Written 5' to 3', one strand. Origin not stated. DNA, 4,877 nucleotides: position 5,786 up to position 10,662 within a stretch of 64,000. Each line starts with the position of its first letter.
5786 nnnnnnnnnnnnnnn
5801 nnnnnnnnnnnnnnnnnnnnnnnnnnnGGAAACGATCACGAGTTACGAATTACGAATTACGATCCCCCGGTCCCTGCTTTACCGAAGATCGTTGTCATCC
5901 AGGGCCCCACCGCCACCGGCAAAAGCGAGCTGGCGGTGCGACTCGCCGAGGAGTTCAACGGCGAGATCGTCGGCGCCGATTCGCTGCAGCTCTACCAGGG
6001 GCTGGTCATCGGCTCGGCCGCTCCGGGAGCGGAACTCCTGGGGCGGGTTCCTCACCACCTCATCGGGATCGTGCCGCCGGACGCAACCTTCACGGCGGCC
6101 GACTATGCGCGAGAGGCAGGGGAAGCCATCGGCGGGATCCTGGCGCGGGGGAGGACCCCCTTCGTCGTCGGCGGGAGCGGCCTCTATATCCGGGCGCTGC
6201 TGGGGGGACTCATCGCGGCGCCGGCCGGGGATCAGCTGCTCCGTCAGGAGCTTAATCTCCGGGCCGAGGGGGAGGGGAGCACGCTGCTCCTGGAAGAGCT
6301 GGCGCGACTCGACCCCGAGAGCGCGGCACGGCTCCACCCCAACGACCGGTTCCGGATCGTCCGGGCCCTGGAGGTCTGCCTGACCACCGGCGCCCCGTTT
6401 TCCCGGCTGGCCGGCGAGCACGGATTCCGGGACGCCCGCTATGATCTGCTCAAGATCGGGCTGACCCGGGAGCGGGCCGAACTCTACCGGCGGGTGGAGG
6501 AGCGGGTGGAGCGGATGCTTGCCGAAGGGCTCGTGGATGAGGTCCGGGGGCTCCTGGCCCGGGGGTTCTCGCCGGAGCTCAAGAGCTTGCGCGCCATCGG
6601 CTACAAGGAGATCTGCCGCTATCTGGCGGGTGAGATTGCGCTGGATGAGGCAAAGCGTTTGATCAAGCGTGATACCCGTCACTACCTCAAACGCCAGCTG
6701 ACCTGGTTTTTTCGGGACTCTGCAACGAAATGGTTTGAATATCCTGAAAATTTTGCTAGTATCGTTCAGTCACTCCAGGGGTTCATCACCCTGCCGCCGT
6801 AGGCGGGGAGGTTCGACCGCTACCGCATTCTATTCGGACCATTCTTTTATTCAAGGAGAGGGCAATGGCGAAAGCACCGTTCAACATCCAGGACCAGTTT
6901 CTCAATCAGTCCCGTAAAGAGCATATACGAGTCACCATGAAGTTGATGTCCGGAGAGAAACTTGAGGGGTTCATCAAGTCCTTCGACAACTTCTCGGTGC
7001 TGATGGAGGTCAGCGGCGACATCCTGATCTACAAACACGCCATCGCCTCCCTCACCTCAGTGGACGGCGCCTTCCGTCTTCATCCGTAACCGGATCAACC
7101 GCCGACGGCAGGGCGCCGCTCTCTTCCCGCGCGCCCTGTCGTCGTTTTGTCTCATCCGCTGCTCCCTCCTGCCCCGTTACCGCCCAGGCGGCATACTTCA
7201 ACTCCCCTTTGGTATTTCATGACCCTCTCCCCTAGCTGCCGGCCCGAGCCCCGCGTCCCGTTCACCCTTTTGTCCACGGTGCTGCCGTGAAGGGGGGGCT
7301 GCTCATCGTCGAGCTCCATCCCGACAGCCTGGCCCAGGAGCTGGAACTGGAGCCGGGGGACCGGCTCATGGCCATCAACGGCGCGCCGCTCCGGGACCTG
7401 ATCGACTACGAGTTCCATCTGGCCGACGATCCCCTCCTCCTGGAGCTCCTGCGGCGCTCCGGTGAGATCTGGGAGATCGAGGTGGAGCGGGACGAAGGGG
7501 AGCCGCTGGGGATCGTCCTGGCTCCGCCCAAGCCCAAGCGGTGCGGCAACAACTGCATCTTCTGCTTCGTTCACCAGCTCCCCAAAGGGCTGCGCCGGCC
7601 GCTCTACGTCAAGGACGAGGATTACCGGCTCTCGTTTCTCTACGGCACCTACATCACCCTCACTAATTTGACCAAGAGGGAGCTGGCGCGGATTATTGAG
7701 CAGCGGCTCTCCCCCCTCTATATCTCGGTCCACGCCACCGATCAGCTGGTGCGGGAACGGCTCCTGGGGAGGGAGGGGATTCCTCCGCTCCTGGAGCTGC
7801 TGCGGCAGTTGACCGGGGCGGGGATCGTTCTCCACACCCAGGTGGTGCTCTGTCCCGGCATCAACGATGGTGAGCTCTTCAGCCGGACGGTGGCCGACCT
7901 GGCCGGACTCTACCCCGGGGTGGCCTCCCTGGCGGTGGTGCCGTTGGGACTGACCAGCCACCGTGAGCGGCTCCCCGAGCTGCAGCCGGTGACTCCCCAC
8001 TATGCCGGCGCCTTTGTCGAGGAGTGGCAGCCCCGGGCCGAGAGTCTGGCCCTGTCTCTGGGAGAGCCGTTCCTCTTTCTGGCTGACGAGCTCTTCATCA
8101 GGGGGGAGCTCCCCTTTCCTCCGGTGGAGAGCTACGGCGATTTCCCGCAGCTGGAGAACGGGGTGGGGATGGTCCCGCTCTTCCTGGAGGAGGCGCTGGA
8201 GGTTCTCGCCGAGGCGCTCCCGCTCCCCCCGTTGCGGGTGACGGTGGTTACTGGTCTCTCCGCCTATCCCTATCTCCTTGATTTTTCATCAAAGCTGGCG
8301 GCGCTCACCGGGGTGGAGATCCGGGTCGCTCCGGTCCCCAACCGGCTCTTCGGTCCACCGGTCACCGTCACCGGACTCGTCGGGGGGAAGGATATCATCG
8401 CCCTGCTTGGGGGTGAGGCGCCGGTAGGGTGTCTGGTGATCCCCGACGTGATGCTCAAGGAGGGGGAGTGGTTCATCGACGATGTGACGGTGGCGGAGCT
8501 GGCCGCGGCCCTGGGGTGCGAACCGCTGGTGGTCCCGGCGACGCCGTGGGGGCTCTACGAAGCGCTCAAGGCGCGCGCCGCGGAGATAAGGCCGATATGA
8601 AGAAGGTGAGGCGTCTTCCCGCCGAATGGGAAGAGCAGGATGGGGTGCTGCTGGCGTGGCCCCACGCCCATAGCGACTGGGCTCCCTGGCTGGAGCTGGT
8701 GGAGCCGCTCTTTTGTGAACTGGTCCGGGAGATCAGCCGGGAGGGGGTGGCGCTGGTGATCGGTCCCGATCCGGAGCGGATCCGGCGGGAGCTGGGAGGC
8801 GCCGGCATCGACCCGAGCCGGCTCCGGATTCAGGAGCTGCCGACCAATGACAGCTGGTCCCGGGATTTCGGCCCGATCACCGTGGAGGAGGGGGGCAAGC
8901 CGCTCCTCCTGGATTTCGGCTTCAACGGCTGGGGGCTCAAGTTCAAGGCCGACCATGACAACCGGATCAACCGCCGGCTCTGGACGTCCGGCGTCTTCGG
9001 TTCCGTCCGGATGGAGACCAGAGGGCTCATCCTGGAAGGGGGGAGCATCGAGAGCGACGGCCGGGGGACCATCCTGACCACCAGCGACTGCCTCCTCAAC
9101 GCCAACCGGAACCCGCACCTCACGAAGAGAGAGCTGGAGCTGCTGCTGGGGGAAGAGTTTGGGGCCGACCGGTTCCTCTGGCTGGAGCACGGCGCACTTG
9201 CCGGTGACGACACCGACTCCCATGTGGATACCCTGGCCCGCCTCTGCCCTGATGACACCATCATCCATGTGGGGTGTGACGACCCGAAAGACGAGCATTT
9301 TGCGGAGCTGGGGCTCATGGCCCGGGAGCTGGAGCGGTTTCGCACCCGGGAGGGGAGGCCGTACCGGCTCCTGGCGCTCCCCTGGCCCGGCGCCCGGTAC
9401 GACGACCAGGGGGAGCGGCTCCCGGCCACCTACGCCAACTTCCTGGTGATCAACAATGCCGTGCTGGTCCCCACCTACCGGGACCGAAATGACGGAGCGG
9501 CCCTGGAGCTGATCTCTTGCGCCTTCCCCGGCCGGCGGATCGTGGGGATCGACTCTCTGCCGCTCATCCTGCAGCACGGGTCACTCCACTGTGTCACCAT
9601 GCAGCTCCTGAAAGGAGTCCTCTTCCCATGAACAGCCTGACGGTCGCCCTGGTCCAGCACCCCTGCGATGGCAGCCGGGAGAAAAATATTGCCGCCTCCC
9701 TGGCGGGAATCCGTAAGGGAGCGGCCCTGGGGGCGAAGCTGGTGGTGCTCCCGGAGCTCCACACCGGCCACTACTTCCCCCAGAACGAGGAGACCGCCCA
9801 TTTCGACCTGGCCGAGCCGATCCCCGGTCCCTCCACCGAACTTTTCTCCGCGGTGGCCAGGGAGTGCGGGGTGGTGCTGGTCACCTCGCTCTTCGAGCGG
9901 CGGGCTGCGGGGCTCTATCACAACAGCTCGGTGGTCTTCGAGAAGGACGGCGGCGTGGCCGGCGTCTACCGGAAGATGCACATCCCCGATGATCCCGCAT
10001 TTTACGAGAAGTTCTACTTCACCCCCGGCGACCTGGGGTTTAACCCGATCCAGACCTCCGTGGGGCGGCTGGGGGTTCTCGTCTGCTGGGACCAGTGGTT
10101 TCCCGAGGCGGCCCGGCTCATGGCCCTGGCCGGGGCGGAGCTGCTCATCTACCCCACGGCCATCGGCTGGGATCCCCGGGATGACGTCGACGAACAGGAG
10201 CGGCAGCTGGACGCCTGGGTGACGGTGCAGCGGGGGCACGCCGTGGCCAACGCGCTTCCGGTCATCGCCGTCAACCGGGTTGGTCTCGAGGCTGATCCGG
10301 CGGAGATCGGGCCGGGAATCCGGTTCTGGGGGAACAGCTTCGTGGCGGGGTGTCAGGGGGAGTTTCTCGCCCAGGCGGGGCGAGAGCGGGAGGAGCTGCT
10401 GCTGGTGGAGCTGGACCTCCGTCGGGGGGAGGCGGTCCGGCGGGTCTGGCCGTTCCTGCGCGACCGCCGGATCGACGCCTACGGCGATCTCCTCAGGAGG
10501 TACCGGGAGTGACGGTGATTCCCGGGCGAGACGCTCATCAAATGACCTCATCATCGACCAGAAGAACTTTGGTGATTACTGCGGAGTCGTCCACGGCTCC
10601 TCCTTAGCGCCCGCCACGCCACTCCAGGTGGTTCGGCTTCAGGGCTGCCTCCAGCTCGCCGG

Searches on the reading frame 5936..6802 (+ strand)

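Call 58: search_protein_families(library=pfam, proteins=[window:5936-6802:+], max_evalue=0.001)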
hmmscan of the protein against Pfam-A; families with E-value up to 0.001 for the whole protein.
window:5936-6802:+ (288 aa): 1 family
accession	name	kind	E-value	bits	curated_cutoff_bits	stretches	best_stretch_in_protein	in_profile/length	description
PF01715.23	IPPT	-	5.3e-82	275.6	23.6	1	18-259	1-241/243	IPP transferase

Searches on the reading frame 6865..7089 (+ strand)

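Call 59: search_protein_families(library=pfam, proteins=[window:6865-7089:+], max_evalue=0.001)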
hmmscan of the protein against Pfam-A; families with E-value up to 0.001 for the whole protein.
window:6865-7089:+ (74 aa): 1 family
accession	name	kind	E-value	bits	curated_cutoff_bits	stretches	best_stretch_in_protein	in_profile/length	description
PF17209.9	Hfq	-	1.3e-23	82.8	27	1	8-66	1-60/64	Hfq protein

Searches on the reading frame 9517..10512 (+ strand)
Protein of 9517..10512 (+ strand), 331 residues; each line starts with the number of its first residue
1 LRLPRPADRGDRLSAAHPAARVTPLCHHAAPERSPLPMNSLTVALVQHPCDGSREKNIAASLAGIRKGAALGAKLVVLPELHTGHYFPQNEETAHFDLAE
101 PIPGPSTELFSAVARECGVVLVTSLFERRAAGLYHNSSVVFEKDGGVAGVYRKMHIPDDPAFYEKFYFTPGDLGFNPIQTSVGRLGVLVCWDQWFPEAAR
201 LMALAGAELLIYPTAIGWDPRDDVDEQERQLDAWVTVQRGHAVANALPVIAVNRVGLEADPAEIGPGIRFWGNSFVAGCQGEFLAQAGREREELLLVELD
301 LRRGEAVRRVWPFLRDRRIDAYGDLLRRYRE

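Call 58: search_protein_families(library=pfam, proteins=[window:9517-10512:+], max_evalue=0.001)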
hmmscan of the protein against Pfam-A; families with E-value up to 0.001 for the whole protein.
window:9517-10512:+ (331 aa): 1 family
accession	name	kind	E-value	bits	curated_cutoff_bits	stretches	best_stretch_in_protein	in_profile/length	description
PF00795.27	CN_hydrolase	-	3.2e-55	187.7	23.2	1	42-309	1-256/256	Carbon-nitrogen hydrolase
